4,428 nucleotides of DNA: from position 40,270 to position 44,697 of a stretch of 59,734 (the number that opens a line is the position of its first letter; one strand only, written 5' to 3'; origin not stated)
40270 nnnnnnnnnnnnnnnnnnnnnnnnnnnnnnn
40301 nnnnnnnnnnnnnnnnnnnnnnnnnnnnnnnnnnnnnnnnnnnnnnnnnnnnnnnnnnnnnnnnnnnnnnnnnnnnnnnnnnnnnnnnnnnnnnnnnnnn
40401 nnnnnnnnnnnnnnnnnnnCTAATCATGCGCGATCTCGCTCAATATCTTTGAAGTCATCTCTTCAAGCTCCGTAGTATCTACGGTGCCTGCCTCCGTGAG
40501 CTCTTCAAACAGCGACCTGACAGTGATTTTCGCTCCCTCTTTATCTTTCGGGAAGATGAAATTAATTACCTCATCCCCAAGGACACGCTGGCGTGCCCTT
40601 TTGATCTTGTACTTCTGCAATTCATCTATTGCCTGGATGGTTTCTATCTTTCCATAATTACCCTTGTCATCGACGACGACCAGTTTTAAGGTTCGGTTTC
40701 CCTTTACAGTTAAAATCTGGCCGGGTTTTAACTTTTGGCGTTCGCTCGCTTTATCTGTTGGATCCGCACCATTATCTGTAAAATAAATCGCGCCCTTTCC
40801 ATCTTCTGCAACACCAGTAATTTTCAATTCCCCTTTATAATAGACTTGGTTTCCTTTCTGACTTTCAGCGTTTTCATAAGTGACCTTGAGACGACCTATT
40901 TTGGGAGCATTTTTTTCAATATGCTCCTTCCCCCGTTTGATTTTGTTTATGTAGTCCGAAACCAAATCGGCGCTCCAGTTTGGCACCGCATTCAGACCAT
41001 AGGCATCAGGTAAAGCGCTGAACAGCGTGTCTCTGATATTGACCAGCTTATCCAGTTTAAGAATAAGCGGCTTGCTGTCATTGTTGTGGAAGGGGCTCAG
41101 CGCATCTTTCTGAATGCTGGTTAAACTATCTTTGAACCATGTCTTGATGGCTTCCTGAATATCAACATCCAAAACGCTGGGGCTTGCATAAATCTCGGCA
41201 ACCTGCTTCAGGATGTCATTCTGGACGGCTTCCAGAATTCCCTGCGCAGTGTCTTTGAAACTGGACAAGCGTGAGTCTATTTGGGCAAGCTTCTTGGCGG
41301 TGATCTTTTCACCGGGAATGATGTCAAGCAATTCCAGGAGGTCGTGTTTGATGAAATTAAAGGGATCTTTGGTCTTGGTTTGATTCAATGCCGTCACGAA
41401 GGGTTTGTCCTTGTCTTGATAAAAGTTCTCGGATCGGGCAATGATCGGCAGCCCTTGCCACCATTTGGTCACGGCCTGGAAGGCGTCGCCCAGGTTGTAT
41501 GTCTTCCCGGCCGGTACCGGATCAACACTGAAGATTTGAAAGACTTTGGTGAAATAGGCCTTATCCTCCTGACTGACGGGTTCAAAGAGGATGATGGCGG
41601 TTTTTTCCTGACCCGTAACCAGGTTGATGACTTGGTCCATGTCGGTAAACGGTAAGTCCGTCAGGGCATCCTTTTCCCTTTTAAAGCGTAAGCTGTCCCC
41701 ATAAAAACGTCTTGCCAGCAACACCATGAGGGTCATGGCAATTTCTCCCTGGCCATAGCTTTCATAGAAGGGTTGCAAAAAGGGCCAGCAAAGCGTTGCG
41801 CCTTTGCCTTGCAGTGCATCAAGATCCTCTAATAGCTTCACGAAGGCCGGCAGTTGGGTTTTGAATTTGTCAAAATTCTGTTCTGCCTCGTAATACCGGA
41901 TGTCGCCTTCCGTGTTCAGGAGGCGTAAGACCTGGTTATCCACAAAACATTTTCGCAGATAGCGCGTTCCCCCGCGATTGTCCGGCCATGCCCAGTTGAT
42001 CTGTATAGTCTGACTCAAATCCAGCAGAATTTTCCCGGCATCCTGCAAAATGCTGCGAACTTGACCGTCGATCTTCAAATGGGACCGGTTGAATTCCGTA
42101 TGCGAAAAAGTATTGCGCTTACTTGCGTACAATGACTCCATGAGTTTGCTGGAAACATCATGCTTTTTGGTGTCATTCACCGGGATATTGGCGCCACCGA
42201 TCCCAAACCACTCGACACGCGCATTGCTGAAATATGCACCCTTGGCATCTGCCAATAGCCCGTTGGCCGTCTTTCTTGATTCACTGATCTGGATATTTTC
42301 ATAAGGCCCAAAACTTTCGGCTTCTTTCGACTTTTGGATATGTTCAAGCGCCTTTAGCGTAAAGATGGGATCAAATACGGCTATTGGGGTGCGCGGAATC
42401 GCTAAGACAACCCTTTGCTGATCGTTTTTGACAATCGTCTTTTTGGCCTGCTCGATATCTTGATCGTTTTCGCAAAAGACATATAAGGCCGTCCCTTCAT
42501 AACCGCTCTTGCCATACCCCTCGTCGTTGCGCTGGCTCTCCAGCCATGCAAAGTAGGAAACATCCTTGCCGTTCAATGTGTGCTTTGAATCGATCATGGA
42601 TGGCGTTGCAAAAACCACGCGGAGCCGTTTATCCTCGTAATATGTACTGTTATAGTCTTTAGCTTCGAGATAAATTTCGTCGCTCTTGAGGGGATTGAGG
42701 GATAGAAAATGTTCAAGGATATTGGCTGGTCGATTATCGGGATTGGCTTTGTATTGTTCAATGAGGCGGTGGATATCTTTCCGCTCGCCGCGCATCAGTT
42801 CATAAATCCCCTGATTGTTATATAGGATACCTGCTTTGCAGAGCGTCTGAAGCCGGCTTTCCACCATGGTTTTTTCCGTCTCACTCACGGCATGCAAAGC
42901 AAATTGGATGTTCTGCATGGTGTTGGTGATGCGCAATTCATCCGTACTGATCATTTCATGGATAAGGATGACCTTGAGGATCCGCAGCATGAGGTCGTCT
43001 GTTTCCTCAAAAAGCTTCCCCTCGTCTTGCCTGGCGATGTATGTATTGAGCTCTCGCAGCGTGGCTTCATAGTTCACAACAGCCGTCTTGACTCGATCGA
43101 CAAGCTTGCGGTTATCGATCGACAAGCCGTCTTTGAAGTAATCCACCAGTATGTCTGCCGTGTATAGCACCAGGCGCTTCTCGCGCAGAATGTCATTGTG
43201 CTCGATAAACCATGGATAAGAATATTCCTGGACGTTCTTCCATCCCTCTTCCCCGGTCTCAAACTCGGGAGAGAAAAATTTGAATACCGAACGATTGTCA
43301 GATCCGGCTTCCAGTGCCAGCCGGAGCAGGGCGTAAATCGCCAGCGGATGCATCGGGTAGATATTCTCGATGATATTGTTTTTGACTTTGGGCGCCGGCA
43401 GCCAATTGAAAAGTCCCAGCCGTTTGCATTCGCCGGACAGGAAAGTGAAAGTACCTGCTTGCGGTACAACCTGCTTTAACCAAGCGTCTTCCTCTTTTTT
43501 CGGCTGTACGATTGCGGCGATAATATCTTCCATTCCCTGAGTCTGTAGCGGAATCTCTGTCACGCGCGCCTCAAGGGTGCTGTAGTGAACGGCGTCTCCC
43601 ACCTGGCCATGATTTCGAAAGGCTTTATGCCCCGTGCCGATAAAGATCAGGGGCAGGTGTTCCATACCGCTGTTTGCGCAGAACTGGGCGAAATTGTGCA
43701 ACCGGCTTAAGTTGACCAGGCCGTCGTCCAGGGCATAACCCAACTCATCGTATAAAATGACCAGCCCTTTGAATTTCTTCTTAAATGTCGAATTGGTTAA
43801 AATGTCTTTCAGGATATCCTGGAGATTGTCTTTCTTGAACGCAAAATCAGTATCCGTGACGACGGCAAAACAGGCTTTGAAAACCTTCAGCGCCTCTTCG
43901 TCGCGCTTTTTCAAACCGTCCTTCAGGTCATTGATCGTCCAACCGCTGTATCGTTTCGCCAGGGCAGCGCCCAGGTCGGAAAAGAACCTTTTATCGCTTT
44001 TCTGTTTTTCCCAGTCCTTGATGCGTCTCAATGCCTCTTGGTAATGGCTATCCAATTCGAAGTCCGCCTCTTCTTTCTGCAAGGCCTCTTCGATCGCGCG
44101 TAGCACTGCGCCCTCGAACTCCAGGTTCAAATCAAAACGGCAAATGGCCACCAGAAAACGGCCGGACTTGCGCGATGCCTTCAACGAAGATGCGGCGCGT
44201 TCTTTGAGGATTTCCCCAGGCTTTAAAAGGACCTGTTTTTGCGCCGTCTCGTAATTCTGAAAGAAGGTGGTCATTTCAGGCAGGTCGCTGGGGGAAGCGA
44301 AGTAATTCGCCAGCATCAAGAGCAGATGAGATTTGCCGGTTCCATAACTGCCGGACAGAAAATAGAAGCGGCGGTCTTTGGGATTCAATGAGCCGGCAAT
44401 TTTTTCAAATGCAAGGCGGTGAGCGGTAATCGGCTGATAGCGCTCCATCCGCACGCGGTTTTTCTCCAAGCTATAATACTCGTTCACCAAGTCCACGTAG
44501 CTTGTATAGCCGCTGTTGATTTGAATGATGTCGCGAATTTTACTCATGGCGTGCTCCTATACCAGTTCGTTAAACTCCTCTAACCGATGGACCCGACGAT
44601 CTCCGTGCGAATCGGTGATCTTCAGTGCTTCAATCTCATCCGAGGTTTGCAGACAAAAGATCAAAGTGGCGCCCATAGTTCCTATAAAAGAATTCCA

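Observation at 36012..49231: BREX-like operon whose gene set fits none of the six described BREX types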

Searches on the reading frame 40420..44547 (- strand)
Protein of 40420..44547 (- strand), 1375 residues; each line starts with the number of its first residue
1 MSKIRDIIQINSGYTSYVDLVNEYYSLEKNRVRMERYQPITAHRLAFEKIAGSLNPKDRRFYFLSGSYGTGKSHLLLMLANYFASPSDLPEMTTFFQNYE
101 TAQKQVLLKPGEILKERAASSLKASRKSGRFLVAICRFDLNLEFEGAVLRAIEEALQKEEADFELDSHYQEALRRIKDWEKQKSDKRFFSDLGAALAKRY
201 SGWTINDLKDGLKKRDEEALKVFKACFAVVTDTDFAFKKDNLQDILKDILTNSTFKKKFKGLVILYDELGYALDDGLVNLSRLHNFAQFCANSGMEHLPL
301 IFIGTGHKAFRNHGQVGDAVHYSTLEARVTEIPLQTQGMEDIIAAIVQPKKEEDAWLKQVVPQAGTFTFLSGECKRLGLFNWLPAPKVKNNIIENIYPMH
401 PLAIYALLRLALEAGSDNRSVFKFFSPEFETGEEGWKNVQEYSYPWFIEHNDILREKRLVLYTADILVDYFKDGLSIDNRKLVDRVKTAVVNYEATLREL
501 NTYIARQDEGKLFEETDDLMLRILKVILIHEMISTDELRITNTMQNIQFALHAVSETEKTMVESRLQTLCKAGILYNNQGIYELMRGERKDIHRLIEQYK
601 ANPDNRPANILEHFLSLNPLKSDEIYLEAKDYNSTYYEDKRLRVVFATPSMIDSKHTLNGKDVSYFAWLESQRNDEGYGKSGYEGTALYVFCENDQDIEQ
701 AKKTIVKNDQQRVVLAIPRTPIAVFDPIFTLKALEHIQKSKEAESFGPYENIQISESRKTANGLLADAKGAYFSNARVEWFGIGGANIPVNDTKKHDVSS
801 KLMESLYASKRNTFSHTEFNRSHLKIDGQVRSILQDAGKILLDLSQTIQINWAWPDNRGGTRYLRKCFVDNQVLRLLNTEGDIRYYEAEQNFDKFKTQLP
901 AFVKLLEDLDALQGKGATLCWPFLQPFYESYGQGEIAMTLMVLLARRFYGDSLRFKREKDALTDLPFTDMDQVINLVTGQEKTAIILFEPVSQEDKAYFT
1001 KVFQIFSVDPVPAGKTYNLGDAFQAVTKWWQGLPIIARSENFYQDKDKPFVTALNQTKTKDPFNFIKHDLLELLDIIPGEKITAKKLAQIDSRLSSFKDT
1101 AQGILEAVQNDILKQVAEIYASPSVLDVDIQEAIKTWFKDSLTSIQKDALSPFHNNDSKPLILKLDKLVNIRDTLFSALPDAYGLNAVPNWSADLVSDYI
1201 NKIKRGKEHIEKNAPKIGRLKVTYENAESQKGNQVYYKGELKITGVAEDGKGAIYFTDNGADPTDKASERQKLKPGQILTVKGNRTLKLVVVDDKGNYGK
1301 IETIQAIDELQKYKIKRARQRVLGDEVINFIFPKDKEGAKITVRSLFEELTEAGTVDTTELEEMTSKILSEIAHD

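Call 3: search_protein_families(library=pfam, proteins=[window:40420-44547:-], max_evalue=0.01)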
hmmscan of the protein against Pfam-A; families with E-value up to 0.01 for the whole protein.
window:40420-44547:- (1375 aa): 2 families
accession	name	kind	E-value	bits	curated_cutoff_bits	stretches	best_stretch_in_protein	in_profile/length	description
PF13290.12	CHB_HEX_C_1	-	0.001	19.4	22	1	1242-1301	11-65/67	Chitobiase/beta-hexosaminidase C-terminal domain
PF24883.2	NPHP3_N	-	0.0094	16.6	24.8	0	55-107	18-68/164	Nephrocystin 3, N-terminal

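Call 4: search_protein_families(library=ncbifam, proteins=[window:40420-44547:-], max_evalue=0.01)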
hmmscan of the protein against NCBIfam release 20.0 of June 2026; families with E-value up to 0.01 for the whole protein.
window:40420-44547:- (1375 aa): 1 family
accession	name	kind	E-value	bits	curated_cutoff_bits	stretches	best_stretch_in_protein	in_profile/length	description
NF033441.0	BREX_BrxC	hypoth_equivalog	0.00024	19.5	400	1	512-695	469-645/1173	BREX system P-loop protein BrxC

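Call 5: search_protein_families(library=padloc, proteins=[window:40420-44547:-], max_evalue=0.01)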
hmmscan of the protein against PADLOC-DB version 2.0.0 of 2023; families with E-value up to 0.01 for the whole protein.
window:40420-44547:- (1375 aa): 11 families
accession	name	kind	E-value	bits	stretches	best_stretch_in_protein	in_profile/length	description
PDLC02781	SspC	-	1.4e-17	60.9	1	254-620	165-509/1104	SspC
PDLC02778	SspC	-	7.8e-17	58.3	2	172-624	77-500/1053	SspC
PDLC02779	SspC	-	1.4e-15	54.2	2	239-427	158-349/1054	SspC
PDLC02780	SspC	-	2.8e-11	40.2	2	231-627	133-495/1045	SspC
PDLC02777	SspC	-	2.2e-06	24.1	1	394-580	306-459/1097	SspC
PDLC02490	BrxC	-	1.2e-05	21.6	1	61-427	56-400/1133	BrxC-PglY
PDLC02770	SspC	-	8.4e-05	18.8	1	236-315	141-218/1047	SspC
PDLC02475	BrxC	-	0.00017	17.4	0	17-103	16-99/937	BrxC-PglY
PDLC02480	BrxC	-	0.00033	16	1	61-428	56-400/1389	BrxC-PglY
PDLC02489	BrxC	-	0.00097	15.3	1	63-355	73-347/1146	BrxC-PglY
PDLC04140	mad8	-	0.00098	16.7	1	57-310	25-237/314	mads_8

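Call 40: search_solved_structures(query=window:40420-44547:-, max_evalue=1)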
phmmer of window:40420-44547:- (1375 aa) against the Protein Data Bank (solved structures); distinct sequences matched with E-value up to 1: 3.
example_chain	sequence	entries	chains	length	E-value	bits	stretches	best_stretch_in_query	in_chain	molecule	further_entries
7zqg_A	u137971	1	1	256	0.15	12.4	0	1235-1296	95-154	Pizza6-KSH-TSH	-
1c3g_A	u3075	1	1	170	0.57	10.4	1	556-605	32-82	HEAT SHOCK PROTEIN 40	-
2b26_A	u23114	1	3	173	0.59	10.4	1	556-605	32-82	SIS1 protein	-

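Call 59: search_dna_similar(query=window:40420-44547:-, collection=plasmids, mode=protein, max_rows=25, max_evalue=0.001)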
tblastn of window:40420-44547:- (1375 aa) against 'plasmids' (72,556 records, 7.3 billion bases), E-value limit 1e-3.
Records with a match: 3; places in all: 3; records where one place covers at least 80% of the query: 1.
Best place of each record, by identity: <60% 3.
By first word of the organism name: Abditibacteriota 1; Cyanobacterium 1; Crocosphaera 1.
By predicted mobility (MOB-suite, as given by PLSDB): non-mobilizable 2; mobilizable 1.
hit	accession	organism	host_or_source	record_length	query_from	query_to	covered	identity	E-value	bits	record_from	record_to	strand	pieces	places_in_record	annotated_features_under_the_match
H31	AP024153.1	Abditibacteriota bacterium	Acer palmatum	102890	2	1371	100%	34.1%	0e+0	810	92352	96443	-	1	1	hypothetical protein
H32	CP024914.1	Cyanobacterium sp. HL-69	cell culture,enrichment cultures from ...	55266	205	620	30%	21.9%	2e-9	70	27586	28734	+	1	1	hypothetical protein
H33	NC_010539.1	Crocosphaera subtropica ATCC 51142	-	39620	261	453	14%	23.9%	8e-5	55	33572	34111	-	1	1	hypothetical protein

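Call 60: get_annotated_region(hit=H32, flank=9000)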
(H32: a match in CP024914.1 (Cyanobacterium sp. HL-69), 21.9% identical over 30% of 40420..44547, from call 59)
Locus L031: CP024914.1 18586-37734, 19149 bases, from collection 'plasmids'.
description: Cyanobacterium sp. HL-69 plasmid pCHL69-2, complete sequence
organism: Cyanobacterium sp. HL-69 (NCBI taxid 2054282)
taxonomy: Bacteria; Cyanobacteriota; Cyanophyceae; Chroococcales; Geminocystaceae; Cyanobacterium; Cyanobacterium sp. HL-69
host: -; source: cell culture,enrichment cultures from UCC Lynda-Stan; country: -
typing (MOB-suite, as given by PLSDB): mobilizable; relaxase MOBP
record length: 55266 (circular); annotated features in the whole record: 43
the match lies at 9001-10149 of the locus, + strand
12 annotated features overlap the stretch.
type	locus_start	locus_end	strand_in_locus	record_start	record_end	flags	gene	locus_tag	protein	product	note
CDS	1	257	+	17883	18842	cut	-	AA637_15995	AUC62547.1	pentapeptide repeat family protein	-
CDS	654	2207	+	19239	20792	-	-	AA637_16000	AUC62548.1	DNA helicase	-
CDS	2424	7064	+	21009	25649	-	-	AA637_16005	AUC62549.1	DNA helicase-related protein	-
CDS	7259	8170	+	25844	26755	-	-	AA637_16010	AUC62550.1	protein of unknown function DUF4007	-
CDS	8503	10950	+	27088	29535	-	-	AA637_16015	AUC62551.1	hypothetical protein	-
CDS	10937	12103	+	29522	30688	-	-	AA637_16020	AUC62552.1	hypothetical protein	-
CDS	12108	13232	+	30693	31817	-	-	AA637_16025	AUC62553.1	hypothetical protein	-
CDS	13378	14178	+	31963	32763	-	-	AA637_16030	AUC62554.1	Phosphoadenylyl-sulfate reductase [thioredoxin]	-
CDS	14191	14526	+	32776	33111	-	-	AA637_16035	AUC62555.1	toxin-antitoxin system antidote component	-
CDS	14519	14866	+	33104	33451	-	-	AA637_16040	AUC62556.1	toxin-antitoxin system toxin component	-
CDS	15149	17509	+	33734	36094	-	-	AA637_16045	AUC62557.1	hypothetical protein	-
CDS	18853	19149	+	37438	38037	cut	-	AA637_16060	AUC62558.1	plasmid pRIA4b ORF3 family protein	-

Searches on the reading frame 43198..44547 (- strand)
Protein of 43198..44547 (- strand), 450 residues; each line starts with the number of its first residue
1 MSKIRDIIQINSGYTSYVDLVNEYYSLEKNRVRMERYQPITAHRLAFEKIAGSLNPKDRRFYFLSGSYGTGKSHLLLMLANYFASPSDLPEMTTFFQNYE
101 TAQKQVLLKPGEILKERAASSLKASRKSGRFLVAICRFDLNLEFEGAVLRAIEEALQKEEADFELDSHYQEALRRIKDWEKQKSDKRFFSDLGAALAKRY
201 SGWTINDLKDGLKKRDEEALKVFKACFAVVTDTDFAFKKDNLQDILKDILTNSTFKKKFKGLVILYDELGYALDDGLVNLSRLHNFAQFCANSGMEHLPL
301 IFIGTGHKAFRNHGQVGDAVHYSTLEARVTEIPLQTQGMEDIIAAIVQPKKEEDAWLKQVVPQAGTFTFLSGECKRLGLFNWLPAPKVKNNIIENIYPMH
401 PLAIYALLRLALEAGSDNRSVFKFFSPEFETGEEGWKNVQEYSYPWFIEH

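Call 107: find_related_loci(query=A7, collection=metagenome_contigs, flank=10000)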
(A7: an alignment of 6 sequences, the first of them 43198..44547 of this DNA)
Query A7 (450 aa) in metagenome_contigs; peptide patterns used: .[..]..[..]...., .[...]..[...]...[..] (x = any residue, [..] = any of these).
600 stretches matched a pattern (row limit reached: there are more); 320 encode a relative of the query (tblastn E <= 1e-3); the best 80 are kept; 80 distinct loci.
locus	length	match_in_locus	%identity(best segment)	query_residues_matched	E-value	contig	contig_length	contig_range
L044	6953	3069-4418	97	1-450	0e+0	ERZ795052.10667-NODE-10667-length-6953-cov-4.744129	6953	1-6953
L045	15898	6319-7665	93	1-449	0e+0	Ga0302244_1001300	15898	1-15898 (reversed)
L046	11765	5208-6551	93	1-449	0e+0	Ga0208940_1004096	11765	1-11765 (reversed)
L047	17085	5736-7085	92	1-450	0e+0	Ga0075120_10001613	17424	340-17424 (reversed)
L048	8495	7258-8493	92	1-413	0e+0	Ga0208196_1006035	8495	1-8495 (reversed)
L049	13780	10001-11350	72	1-450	0e+0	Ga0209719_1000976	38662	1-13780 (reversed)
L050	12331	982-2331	71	1-450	0e+0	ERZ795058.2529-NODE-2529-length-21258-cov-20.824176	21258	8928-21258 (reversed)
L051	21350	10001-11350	71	1-450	0e+0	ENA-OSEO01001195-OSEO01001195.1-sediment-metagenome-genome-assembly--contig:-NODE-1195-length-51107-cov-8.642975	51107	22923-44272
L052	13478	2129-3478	71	1-450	0e+0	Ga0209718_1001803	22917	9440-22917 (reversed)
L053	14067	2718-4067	71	1-450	0e+0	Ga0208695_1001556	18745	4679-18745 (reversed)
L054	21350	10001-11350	70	1-450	0e+0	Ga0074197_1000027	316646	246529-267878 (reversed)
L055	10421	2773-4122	71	1-450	0e+0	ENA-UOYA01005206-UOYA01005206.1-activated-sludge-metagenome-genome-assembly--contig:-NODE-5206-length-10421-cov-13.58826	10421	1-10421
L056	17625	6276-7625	70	1-450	0e+0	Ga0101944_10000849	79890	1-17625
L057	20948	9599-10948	70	1-450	0e+0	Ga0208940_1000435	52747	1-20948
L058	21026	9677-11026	70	1-450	0e+0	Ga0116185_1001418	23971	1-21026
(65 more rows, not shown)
